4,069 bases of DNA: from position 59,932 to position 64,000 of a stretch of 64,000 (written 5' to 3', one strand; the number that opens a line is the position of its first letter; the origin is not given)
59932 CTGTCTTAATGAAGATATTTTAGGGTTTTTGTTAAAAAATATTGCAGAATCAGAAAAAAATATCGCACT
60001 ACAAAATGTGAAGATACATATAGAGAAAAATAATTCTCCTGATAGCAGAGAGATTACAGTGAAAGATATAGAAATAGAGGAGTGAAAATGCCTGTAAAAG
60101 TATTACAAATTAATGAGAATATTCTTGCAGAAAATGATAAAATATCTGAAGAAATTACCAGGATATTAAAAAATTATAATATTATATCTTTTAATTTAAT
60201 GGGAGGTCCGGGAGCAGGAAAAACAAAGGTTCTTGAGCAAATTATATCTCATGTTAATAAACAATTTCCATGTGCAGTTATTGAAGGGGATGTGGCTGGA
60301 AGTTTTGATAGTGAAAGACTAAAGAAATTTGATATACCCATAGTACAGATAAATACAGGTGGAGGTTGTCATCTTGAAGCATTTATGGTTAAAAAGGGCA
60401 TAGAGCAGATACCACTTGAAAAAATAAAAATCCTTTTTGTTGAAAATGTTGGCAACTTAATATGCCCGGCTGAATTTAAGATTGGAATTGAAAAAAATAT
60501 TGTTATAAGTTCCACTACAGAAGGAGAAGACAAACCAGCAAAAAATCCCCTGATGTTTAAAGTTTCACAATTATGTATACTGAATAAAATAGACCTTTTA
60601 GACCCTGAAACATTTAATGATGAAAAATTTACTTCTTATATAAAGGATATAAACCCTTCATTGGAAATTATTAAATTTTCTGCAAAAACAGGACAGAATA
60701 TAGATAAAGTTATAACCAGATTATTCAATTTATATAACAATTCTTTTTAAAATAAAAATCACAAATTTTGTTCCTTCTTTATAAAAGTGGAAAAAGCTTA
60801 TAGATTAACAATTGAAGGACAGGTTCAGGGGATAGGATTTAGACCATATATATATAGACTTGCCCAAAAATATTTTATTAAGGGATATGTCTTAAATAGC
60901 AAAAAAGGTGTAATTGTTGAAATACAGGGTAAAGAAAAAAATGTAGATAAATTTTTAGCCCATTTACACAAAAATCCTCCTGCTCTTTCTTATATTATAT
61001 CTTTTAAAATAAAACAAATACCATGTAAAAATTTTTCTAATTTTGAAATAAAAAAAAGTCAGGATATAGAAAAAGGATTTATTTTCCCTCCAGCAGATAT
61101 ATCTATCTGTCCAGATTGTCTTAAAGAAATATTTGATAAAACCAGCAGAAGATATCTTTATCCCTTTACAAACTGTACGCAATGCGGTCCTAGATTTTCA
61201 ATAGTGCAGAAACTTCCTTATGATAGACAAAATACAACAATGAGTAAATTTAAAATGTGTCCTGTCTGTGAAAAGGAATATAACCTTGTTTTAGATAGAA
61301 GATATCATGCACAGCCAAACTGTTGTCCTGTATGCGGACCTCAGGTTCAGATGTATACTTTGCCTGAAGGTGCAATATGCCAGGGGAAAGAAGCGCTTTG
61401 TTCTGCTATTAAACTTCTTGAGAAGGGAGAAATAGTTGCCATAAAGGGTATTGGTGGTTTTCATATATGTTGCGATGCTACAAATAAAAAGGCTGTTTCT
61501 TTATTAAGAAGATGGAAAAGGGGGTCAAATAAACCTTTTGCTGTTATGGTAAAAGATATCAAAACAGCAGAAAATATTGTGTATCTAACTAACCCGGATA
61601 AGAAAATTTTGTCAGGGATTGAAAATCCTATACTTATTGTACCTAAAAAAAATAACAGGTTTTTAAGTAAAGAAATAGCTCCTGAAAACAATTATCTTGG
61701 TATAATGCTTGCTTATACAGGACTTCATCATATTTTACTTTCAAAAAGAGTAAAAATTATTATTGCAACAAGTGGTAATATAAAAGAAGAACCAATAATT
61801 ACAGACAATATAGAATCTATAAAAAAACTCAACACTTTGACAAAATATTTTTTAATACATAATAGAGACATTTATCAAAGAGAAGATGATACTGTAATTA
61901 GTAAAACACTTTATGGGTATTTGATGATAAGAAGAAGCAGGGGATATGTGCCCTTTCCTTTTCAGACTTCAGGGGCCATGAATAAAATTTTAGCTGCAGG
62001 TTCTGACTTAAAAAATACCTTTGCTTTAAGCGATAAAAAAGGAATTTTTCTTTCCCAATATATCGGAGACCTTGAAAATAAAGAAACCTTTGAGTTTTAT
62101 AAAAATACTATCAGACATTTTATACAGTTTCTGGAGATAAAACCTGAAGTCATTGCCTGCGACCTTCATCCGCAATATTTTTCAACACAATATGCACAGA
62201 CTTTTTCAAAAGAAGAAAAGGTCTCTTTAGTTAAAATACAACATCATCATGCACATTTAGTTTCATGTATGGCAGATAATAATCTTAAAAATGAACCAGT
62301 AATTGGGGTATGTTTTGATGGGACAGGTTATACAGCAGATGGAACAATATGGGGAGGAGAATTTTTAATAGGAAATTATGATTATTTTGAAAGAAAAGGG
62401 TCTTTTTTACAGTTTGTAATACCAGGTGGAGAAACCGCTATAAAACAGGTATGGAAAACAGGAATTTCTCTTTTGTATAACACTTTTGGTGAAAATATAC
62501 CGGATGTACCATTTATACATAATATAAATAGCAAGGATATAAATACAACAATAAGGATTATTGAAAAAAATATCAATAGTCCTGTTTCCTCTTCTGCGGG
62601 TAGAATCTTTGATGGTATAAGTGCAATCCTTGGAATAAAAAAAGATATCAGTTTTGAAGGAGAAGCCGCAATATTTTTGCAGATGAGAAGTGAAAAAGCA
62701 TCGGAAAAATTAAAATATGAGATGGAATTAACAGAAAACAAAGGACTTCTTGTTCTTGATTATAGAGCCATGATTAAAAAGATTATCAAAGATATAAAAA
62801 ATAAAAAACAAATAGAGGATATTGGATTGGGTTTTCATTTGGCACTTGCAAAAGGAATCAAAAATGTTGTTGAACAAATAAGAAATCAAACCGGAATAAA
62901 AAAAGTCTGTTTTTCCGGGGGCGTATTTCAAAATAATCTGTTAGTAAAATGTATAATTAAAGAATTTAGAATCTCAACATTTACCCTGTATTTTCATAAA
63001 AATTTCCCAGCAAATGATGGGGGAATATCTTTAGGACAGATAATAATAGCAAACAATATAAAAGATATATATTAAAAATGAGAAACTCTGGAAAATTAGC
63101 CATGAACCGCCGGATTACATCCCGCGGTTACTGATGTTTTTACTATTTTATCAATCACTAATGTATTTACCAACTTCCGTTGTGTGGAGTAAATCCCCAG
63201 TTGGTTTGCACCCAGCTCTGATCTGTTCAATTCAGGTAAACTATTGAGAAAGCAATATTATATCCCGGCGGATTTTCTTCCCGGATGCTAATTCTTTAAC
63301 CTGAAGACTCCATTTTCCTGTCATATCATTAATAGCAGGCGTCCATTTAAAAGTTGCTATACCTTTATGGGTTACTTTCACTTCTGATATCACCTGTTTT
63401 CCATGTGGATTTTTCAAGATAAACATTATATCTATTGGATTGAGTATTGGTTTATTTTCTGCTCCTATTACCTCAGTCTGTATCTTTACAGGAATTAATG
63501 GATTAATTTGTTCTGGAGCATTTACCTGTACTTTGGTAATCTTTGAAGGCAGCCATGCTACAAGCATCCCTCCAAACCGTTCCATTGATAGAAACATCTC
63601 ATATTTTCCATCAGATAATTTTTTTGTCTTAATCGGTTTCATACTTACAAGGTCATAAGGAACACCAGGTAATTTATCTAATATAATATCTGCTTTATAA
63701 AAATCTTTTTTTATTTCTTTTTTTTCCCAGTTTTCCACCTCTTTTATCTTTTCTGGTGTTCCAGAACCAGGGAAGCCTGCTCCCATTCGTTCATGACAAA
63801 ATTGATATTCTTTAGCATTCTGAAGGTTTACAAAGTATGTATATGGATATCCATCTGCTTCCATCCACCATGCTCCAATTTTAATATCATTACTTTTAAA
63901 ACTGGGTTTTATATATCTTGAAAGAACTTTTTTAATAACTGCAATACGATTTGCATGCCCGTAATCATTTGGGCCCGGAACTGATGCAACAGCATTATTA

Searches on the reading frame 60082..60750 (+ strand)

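Call 38: search_protein_families(library=pfam, proteins=[window:60082-60750:+], max_evalue=0.0001)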
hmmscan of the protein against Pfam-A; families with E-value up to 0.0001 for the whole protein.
window:60082-60750:+ (222 aa): 1 family
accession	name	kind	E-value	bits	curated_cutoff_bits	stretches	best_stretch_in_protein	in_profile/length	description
PF02492.25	cobW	-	6.5e-20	71.9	20.7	1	38-197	4-179/180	CobW/HypB/UreG, nucleotide-binding domain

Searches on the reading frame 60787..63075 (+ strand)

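Call 38: search_protein_families(library=pfam, proteins=[window:60787-63075:+], max_evalue=0.0001)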
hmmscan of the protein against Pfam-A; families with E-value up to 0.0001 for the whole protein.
window:60787-63075:+ (762 aa): 6 families
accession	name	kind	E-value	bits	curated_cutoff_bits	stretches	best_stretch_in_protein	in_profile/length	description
PF22521.2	HypF_C_2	-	5.1e-74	249.5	27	1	507-751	1-241/241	Carbamoyltransferase, Kae1-like Domain, second subdomain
PF01300.24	Sua5_yciO_yrdC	-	3.2e-38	131.4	25.1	1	210-383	2-177/178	Telomere recombination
PF17788.7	HypF_C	-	1.7e-37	128.5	23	1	399-497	4-99/99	HypF Kae1-like domain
PF07503.17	zf-HYPF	-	5.7e-30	103.3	23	2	107-140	1-34/34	HypF finger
PF00708.24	Acylphosphatase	-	9.7e-22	77.5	22.5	1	5-88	1-85/85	Acylphosphatase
PF00814.31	TsaD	-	2.7e-05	24.5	24.8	0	468-512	71-113/264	tRNA N6-adenosine threonylcarbamoyltransferase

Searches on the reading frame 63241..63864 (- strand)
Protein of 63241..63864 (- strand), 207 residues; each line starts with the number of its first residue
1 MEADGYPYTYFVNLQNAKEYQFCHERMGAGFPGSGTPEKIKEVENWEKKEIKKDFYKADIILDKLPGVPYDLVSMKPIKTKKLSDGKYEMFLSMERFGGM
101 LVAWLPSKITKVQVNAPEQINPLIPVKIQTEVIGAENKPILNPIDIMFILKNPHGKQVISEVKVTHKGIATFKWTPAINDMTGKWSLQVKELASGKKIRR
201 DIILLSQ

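Call 38: search_protein_families(library=pfam, proteins=[window:63241-63864:-], max_evalue=0.0001)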
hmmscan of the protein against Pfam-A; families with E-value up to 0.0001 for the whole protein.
window:63241-63864:- (207 aa): 0 families

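Call 102: find_encoding_contigs(protein=window:63241-63864:-, flank=10000, max_places=1)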
Protein window:63241-63864:- (207 aa): no gene with exactly this product is on record in the collection.
